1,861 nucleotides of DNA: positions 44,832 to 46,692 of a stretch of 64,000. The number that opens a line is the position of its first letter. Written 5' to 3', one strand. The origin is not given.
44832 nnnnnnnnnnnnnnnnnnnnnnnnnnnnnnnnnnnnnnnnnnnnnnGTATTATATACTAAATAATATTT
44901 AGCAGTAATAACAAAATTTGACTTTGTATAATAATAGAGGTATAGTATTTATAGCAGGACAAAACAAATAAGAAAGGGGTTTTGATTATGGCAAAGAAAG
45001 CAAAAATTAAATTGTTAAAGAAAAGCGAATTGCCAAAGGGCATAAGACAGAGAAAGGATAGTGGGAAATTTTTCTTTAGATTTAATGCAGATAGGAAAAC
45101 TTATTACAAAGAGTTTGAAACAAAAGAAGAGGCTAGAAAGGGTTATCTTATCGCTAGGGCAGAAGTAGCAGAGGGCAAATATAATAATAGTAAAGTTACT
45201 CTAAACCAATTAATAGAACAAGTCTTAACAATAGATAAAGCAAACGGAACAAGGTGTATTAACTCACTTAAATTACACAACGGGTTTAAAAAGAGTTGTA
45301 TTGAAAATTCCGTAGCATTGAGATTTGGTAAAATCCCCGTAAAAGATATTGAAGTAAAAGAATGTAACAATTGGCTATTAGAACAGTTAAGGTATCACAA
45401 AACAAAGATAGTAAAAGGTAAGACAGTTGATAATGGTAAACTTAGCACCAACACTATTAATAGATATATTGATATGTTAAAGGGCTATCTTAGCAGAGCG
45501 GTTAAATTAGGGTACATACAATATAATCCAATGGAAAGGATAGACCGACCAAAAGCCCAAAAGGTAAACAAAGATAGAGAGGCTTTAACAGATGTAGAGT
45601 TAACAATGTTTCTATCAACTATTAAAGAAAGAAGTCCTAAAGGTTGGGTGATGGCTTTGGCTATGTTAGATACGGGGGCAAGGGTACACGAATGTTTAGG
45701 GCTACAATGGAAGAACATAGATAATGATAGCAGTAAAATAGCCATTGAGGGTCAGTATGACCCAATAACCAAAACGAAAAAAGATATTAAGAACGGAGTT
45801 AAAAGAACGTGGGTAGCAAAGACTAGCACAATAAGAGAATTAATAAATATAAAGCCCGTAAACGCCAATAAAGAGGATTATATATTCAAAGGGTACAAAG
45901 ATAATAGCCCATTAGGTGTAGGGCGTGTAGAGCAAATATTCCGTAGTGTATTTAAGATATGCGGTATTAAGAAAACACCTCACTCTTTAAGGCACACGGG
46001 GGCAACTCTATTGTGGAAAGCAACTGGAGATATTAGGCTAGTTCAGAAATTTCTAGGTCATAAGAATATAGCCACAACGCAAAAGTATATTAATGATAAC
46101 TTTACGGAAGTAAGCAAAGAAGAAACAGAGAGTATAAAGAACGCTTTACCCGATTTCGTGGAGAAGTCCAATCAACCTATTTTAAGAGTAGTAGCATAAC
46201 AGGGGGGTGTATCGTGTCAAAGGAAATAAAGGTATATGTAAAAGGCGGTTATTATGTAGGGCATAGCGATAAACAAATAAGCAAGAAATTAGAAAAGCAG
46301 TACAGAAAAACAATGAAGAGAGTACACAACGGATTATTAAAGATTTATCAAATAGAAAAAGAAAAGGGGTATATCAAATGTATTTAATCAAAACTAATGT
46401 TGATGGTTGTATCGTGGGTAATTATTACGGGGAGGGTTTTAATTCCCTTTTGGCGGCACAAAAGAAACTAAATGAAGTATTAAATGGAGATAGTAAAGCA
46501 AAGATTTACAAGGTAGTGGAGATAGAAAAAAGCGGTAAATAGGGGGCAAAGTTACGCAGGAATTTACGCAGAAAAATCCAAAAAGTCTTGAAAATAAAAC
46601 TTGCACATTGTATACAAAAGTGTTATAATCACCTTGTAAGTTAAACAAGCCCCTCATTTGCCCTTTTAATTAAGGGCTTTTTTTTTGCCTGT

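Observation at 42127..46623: Minimal 4.46-kb integrative element: int + xis-like + tiny unknown ORFs between perfect 38-bp direct repeats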

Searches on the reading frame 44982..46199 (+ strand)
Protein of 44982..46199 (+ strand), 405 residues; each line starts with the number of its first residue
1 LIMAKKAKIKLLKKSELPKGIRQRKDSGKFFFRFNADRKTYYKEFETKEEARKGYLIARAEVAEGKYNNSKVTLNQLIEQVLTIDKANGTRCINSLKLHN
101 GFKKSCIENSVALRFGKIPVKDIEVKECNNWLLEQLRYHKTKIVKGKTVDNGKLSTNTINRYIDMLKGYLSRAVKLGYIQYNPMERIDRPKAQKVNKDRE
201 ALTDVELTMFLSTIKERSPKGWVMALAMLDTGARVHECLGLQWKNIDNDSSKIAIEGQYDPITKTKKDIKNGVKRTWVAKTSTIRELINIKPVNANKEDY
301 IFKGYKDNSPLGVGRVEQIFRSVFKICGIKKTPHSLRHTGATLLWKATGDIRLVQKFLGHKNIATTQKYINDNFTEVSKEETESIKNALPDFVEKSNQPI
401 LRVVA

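Call 7: search_protein_families(library=pfam, proteins=[window:44988-46199:+], max_evalue=1)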
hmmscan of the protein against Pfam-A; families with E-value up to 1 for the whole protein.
window:44988-46199:+ (403 aa): 4 families
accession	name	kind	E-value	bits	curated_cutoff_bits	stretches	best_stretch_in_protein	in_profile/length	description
PF00589.27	Phage_integrase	-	3.7e-26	92.4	27.1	1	221-372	26-170/172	Phage integrase family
PF13102.12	Phage_int_SAM_5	-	2.3e-06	28.3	22.3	1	118-183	38-94/98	Phage integrase SAM-like domain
PF14659.12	Phage_int_SAM_3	-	0.022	15.4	22.6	1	101-130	25-54/58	Phage integrase, N-terminal SAM-like domain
PF24624.1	Int_N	-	0.14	13.3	27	1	125-187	36-98/100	Phage integrase, N-terminal domain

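Call 8: search_protein_families(library=phrogs, proteins=[window:44988-46199:+], max_evalue=1)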
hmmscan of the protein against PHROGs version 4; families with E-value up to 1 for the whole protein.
window:44988-46199:+ (403 aa): 8 families
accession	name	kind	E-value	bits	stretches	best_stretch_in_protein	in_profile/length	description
phrog_1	-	integration and excision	2.4e-54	186.7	1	4-391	88-455/611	integrase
phrog_216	-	integration and excision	1.7e-37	130.2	1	155-393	13-246/301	integrase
phrog_7685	-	integration and excision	3.3e-07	31.1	1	281-385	137-237/240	integrase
phrog_7269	-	integration and excision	3.7e-05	24.6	1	313-369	12-68/89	integrase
phrog_23271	-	unknown function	0.0033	18.3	1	326-375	6-54/67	-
phrog_34557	-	integration and excision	0.03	15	1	276-374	75-172/183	integrase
phrog_10320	-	unknown function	0.11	13.7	1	332-371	43-81/89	-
phrog_16822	-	unknown function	0.27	12.5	0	358-392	20-54/99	-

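Call 10: find_encoding_contigs(protein=window:44982-46199:+, flank=8000, max_places=10)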
Protein window:44982-46199:+ (405 aa): no gene with exactly this product is on record in the collection.

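Call 17: find_encoding_contigs(protein=window:44988-46199:+, flank=10000, max_places=10)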
Protein window:44988-46199:+ (403 aa): 13 contigs read that carry it; 9 places shown.
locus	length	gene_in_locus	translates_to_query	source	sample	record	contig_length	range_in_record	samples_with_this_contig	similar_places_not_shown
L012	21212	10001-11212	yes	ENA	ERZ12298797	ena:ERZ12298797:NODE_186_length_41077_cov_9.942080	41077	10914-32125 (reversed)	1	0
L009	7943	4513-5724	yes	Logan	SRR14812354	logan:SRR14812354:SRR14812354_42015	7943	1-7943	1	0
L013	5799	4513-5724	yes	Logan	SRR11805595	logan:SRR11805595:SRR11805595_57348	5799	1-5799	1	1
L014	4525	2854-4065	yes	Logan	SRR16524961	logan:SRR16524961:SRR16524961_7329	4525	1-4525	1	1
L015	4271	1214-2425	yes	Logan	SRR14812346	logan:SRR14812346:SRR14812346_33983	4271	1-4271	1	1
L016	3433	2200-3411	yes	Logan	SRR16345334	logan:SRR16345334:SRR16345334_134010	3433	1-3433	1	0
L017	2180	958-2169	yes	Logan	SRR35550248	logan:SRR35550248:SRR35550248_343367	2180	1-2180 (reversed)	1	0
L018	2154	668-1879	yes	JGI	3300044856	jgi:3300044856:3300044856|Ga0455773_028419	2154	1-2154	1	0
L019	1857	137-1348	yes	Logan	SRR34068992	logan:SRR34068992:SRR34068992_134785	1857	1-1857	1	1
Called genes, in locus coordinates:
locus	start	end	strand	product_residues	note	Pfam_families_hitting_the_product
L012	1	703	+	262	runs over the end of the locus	PF00290:Trp_syntA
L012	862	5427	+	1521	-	PF00310:GATase_2, PF04898:Glu_syn_central, PF01645:Glu_synthase, PF01493:GXGXG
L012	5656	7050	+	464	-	PF03816:LytR_cpsA_psr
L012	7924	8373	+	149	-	-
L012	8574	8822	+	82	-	-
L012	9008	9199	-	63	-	-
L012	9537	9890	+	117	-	PF12728:HTH_17 (weak)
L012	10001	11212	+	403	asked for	PF13102:Phage_int_SAM_5 (weak), PF00589:Phage_integrase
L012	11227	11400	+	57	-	-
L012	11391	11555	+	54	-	-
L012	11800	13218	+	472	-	PF01554:MatE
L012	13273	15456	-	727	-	PF09371:Tex_N, PF22706:Tex_central_region, PF16921:Tex_YqgF, PF14635:HHH_7, PF23459:S1_RRP5 (faint), PF12836:HHH_3, PF17674:HHH_9, PF00575:S1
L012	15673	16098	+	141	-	PF01475:FUR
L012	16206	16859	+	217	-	PF01791:DeoC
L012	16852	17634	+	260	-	PF00753:Lactamase_B, PF23023:Anti-Pycsar_Apyc1, PF12706:Lactamase_B_2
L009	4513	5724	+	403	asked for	PF13102:Phage_int_SAM_5 (weak), PF00589:Phage_integrase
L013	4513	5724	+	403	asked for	PF13102:Phage_int_SAM_5 (weak), PF00589:Phage_integrase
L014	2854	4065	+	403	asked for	PF13102:Phage_int_SAM_5 (weak), PF00589:Phage_integrase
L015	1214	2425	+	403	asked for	PF13102:Phage_int_SAM_5 (weak), PF00589:Phage_integrase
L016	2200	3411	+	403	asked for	PF13102:Phage_int_SAM_5 (weak), PF00589:Phage_integrase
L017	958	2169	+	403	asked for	PF13102:Phage_int_SAM_5 (weak), PF00589:Phage_integrase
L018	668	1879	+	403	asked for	PF13102:Phage_int_SAM_5 (weak), PF00589:Phage_integrase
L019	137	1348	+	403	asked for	PF13102:Phage_int_SAM_5 (weak), PF00589:Phage_integrase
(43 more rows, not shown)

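Call 18: find_related_loci(query=window:44988-46199:+, collection=genome_contigs, flank=10000)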
Query window:44988-46199:+ (403 aa) in genome_contigs; peptide patterns used: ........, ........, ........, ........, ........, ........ (x = any residue, [..] = any of these).
34 stretches matched a pattern; 1 encode a relative of the query (tblastn E <= 1e-3); 1 distinct loci.
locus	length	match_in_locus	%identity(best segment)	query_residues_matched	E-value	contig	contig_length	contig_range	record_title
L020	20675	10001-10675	26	145-391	6e-9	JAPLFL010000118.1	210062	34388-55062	MAG: Candidatus Kapaibacterium sp. isolate LacPavin_0818_WC55_MAG_34_17 LacPavin_0818_WC55_scaffold_318153, whole genome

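Call 19: find_related_loci(query=window:44988-46199:+, collection=viral_contigs, flank=10000)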
Query window:44988-46199:+ (403 aa) in viral_contigs; peptide patterns used: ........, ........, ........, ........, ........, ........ (x = any residue, [..] = any of these).
3 stretches matched a pattern, but none encodes a relative of the query by tblastn (E <= 1e-3).

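Call 43: search_dna_similar(query=window:44988-46199:+, collection=phages, mode=protein, max_evalue=0.00001, max_rows=15)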
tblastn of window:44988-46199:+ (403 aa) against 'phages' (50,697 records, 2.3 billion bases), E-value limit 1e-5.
Records with a match: 744; places in all: 745; records where one place covers at least 80% of the query: 48.
Best place of each record, by identity: <60% 744.
By first word of the organism name: Streptococcus 274; Mycobacterium 145; Bacteriophage 66; Paenibacillus 44; Lactobacillus 27; Bacillus 21; Listeria 21; Gordonia 13; Staphylococcus 12; Thermus 12; and 33 more.
By host as written in the record: Mycobacterium smegmatis mc2 155 103; - 91; Mycobacterium smegmatis mc#155 21; Listeria monocytogenes 18; Paenibacillus larvae 11; Paenibacillus larvae 2017 10; Gordonia terrae 3612 10; Paenibacillus larvae F1A 8; and 320 more.
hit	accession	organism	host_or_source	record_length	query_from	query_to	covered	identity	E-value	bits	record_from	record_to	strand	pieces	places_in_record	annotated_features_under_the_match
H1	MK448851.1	Streptococcus phage Javan14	Streptococcus agalactiae BSU451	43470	57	388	82%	27.5%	2e-12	76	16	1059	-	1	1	integrase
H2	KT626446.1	Bacillus phage phi4B1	Bacillus thuringiensis 4B1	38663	55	398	85%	26.2%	6e-7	58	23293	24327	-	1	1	site-specific recombinase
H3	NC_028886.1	Bacillus phage phi4B1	Bacillus thuringiensis 4B1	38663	55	398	85%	26.2%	6e-7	58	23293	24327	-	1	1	integrase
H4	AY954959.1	Staphylococcus phage EW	-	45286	19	388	92%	24.2%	5e-8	61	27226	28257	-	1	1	ORF011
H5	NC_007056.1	Staphylococcus phage EW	Staphylococcus aureus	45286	19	388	92%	24.2%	5e-8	61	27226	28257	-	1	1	integrase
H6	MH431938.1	Paenibacillus phage C7Cdelta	Paenibacillus larvae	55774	49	379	82%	26.2%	6e-11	71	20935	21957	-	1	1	site-specific integrase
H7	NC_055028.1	Paenibacillus phage C7Cdelta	Paenibacillus larvae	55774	49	379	82%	26.2%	6e-11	71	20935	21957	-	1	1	integrase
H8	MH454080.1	Paenibacillus phage Ley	Paenibacillus larvae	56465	49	379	82%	26.2%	6e-11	71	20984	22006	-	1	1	integrase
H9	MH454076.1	Paenibacillus phage Ash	Paenibacillus larvae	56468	49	379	82%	26.2%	6e-11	71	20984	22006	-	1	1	integrase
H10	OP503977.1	Paenibacillus phage GIW2016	Paenibacillus larvae 2017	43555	57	400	85%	24.2%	3e-9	65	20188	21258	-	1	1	integrase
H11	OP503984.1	Paenibacillus phage Rosalind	Paenibacillus larvae F1A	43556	57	400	85%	24.2%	3e-9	65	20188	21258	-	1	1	integrase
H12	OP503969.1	Paenibacillus phage AJG77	Paenibacillus larvae 2017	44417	57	400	85%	24.2%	3e-9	65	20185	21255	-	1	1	integrase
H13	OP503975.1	Paenibacillus phage FutureBee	Paenibacillus larvae TP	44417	57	400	85%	24.2%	3e-9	65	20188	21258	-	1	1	integrase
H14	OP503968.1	Paenibacillus phage ABAtENZ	Paenibacillus larvae 2017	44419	57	400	85%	24.2%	3e-9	65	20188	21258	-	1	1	integrase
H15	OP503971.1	Paenibacillus phage Bloomfield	Paenibacillus larvae 2017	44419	57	400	85%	24.2%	3e-9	65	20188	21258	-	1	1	integrase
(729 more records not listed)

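Call 49: search_protein_families(library=ncbifam, proteins=[window:44988-46199:+], max_evalue=1)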
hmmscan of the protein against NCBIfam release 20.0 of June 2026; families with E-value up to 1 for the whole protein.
window:44988-46199:+ (403 aa): 12 families
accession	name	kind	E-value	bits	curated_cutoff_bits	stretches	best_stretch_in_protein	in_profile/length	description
NF040815.2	recomb_XerA_Arch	equivalog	2e-31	109.5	220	1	146-377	50-261/263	site-specific tyrosine recombinase/integron integrase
TIGR02224.1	recomb_XerC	equivalog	4.2e-25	88.7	335.15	1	132-375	42-282/295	tyrosine recombinase XerC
TIGR02225.1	recomb_XerD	equivalog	2e-23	83.2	329.6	1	146-368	52-272/290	site-specific tyrosine recombinase XerD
NF001399.0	PRK00283.1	subfamily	2.5e-18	66.4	279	1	147-368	63-281/300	tyrosine recombinase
TIGR02249.1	integrase_gron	subfamily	1e-13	51.3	265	2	323-368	251-298/315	integron integrase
NF003462.0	PRK05084.1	equivalog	3.2e-13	49.1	267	1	226-374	204-348/360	tyrosine recombinase XerS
NF002331.0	PRK01287.1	subfamily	2.6e-12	46.4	371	1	147-368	90-310/365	site-specific tyrosine recombinase XerC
NF007371.0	PRK09871.1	subfamily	7.2e-09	35.5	222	1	218-372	27-176/198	tyrosine-type DNA invertase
NF011946.0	PRK15417.1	equivalog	1.1e-08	34.6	435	1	318-389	261-332/337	integron integrase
NF007370.0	PRK09870.1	subfamily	8.4e-08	32.1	221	1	191-371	4-180/200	tyrosine-type DNA invertase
NF040693.1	recomb_GmtY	equivalog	0.0018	17.6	340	1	329-377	391-439/441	gamma-mobile-trio recombinase GmtY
NF002685.0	PRK02436.1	equivalog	0.034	14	178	1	190-254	87-149/245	site-specific tyrosine recombinase XerD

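Call 61: list_cluster_members(proteins=[window:44988-46199:+, window:43995-44186:-, window:44524-44877:+, window:46214-46387:+, window:46378-46542:+, window:46764-48182:+, window:40643-42037:+])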
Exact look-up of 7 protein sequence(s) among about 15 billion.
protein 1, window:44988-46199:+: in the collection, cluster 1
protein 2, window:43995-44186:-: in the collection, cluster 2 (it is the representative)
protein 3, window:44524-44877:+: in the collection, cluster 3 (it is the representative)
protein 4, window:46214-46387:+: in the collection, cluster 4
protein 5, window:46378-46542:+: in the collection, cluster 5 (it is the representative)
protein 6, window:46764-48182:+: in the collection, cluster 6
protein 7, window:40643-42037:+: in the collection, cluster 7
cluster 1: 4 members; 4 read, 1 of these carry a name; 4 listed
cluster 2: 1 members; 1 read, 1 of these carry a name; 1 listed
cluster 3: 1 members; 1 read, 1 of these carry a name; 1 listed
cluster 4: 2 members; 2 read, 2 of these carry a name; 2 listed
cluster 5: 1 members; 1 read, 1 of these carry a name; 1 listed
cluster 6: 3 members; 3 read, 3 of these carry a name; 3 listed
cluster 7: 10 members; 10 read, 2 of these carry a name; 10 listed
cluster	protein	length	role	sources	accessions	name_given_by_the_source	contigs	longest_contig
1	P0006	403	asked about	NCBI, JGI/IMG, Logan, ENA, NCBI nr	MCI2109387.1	MAG: tyrosine-type recombinase/integrase [Acidaminococcaceae bacterium] | integrase | tyrosine-type recombinase/integrase [Acidaminococcaceae bacterium]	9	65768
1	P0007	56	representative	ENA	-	-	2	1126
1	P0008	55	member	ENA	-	-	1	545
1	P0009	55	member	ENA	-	-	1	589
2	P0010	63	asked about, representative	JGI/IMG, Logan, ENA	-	hypothetical protein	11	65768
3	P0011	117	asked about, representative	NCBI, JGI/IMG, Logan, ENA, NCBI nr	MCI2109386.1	MAG: helix-turn-helix domain-containing protein [Acidaminococcaceae bacterium] | hypothetical protein | helix-turn-helix domain-containing protein [Acidaminococcaceae bacterium]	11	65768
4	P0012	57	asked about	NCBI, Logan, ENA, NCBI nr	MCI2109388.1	MAG: hypothetical protein LKJ99_00210 [Acidaminococcaceae bacterium] | hypothetical protein [Acidaminococcaceae bacterium]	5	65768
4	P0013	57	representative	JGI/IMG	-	DNA-directed RNA polymerase specialized sigma24 family protein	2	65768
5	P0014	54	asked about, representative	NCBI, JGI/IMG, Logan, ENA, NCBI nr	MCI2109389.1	MAG: hypothetical protein LKJ99_00215 [Acidaminococcaceae bacterium] | hypothetical protein | hypothetical protein [Acidaminococcaceae bacterium]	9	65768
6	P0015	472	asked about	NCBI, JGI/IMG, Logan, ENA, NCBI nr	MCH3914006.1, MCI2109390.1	MAG: MATE family efflux transporter [Acidaminococcaceae bacterium] | putative MATE family efflux protein | MATE family efflux transporter [Acidaminococcaceae bacterium]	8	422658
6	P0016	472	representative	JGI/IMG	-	putative MATE family efflux protein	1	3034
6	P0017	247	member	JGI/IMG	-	Na+-driven multidrug efflux pump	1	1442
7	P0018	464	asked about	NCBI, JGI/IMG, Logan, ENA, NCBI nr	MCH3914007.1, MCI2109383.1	MAG: LCP family protein [Acidaminococcaceae bacterium] | LCP family protein required for cell wall assembly | LCP family protein [Acidaminococcaceae bacterium]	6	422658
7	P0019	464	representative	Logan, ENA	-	-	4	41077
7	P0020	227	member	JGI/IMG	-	hypothetical protein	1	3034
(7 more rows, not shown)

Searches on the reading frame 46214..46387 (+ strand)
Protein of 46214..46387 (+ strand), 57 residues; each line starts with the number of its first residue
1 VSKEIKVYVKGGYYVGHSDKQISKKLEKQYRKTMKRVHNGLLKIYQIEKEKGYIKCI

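Call 7: search_protein_families(library=pfam, proteins=[window:46214-46387:+], max_evalue=1)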
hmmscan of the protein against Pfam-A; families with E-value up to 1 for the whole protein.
window:46214-46387:+ (57 aa): 1 family
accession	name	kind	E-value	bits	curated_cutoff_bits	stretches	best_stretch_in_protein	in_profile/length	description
PF24625.1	DUF7626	-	0.044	14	27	1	16-33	16-33/55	Domain of unknown function (DUF7626)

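Call 8: search_protein_families(library=phrogs, proteins=[window:46214-46387:+], max_evalue=1)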
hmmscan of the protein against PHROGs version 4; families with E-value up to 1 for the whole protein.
window:46214-46387:+ (57 aa): 1 family
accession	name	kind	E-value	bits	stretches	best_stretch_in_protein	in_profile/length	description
phrog_12106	-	unknown function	0.11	13.3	1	20-53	10-42/65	-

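Call 49: search_protein_families(library=ncbifam, proteins=[window:46214-46387:+], max_evalue=1)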
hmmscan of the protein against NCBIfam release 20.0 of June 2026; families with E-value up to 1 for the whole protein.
window:46214-46387:+ (57 aa): 0 families

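Call 64: search_protein_families(library=padloc, proteins=[window:46214-46387:+], max_evalue=1)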
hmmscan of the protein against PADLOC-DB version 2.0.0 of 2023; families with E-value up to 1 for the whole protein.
window:46214-46387:+ (57 aa): 1 family
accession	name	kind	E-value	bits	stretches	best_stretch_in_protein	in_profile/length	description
PDLC04318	PDC-M02B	-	0.0026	14.7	1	19-51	196-227/390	-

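Call 97: search_solved_structures(query=window:46214-46387:+, max_evalue=5)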
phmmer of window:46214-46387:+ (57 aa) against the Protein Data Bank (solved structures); distinct sequences matched with E-value up to 5: 2.
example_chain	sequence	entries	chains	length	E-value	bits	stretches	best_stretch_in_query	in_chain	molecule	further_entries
7c0j_A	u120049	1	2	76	0.65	14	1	4-27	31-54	Histone H5,Double-stranded RNA-specific adenosine deaminase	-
7jpd_a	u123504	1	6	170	0.79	13.8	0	20-46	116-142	Hemagglutinin HA2 chain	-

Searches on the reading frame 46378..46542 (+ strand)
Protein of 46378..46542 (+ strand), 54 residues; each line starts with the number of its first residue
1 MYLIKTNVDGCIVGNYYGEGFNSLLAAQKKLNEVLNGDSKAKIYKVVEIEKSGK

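Call 7: search_protein_families(library=pfam, proteins=[window:46378-46542:+], max_evalue=1)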
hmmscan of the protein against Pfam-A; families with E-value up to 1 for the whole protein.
window:46378-46542:+ (54 aa): 0 families

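Call 8: search_protein_families(library=phrogs, proteins=[window:46378-46542:+], max_evalue=1)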
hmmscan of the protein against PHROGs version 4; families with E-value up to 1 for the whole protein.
window:46378-46542:+ (54 aa): 0 families

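Call 49: search_protein_families(library=ncbifam, proteins=[window:46378-46542:+], max_evalue=1)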
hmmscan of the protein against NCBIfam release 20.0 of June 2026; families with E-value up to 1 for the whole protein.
window:46378-46542:+ (54 aa): 1 family
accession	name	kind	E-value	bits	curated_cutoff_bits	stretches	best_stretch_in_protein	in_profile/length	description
TIGR00683.1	nanA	equivalog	0.064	12.6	382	1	3-47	30-74/293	N-acetylneuraminate lyase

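Call 64: search_protein_families(library=padloc, proteins=[window:46378-46542:+], max_evalue=1)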
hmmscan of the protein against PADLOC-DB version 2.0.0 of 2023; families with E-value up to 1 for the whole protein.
window:46378-46542:+ (54 aa): 0 families

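Call 76: find_encoding_contigs(protein=window:46378-46542:+, flank=6000, max_places=10)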
Protein window:46378-46542:+ (54 aa): 15 contigs read that carry it; 10 places shown.
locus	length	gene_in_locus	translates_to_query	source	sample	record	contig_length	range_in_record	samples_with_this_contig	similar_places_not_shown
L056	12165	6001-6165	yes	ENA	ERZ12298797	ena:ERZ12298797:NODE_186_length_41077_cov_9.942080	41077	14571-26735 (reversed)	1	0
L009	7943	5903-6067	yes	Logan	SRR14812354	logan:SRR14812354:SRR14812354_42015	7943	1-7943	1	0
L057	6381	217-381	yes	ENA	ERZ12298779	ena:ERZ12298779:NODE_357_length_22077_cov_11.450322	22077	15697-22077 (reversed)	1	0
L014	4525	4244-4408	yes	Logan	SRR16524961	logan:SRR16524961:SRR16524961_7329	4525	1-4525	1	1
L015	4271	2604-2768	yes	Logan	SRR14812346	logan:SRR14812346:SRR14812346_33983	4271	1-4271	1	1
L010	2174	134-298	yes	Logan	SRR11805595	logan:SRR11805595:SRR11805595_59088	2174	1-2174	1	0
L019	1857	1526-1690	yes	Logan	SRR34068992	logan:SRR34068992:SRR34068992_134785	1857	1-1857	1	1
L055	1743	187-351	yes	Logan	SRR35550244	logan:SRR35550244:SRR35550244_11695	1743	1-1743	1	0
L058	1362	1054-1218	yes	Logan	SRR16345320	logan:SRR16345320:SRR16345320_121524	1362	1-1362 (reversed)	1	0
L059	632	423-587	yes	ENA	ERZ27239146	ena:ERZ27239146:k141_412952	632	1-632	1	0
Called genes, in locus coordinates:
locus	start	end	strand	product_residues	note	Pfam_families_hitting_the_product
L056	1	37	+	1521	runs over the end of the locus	PF00310:GATase_2, PF04898:Glu_syn_central, PF01645:Glu_synthase, PF01493:GXGXG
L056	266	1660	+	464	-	PF03816:LytR_cpsA_psr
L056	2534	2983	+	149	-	-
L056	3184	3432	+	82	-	-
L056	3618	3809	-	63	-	-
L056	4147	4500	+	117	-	PF12728:HTH_17 (weak)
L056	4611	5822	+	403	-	PF13102:Phage_int_SAM_5 (weak), PF00589:Phage_integrase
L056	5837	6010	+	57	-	-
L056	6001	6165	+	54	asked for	-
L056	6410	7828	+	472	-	PF01554:MatE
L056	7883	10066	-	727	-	PF09371:Tex_N, PF22706:Tex_central_region, PF16921:Tex_YqgF, PF14635:HHH_7, PF23459:S1_RRP5 (faint), PF12836:HHH_3, PF17674:HHH_9, PF00575:S1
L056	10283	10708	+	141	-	PF01475:FUR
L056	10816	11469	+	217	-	PF01791:DeoC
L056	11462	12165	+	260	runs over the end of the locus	PF00753:Lactamase_B, PF23023:Anti-Pycsar_Apyc1, PF12706:Lactamase_B_2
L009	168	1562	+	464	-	PF03816:LytR_cpsA_psr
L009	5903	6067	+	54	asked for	-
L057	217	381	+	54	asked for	-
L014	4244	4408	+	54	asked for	-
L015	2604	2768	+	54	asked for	-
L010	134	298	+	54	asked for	-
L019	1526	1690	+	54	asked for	-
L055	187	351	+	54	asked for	-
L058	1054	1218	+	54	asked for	-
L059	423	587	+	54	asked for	-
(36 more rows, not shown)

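Call 98: search_solved_structures(query=window:46378-46542:+, max_evalue=5)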
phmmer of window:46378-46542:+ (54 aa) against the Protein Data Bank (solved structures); distinct sequences matched with E-value up to 5: 17.
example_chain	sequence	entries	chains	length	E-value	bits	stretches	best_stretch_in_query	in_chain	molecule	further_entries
8u8w_A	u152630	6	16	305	0.63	13.8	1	4-47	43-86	N-acetylneuraminate lyase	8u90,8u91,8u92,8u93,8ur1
1hl2_A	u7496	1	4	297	0.65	13.8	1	4-47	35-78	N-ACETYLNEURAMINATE LYASE SUBUNIT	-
2wnn_A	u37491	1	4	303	0.67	13.7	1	4-47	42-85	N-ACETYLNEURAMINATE LYASE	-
2wo5_A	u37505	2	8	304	0.68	13.7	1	4-47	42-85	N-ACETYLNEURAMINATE LYASE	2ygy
4bwl_A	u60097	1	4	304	0.68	13.7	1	4-47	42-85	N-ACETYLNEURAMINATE LYASE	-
3lcf_A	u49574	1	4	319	0.72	13.6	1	4-47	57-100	N-acetylneuraminate lyase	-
3lcl_A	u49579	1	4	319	0.72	13.6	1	4-47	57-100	N-acetylneuraminate lyase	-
3lbc_A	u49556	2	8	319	0.72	13.6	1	4-47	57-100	N-acetylneuraminate lyase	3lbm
3lcg_A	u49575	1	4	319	0.73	13.6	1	4-47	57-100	N-acetylneuraminate lyase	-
3lch_A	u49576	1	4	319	0.74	13.6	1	4-47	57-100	N-acetylneuraminate lyase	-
3lci_A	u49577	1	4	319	0.75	13.6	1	4-47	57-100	N-acetylneuraminate lyase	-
2wkj_A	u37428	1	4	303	0.75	13.6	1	4-47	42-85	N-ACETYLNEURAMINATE LYASE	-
2wnq_A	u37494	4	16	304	0.76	13.6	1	4-47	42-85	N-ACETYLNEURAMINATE LYASE | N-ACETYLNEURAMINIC ACID LYASE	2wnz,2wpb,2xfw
4uui_A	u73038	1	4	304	0.76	13.6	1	4-47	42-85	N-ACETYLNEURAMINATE LYASE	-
1fdy_A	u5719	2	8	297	0.9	13.3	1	4-46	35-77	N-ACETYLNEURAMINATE LYASE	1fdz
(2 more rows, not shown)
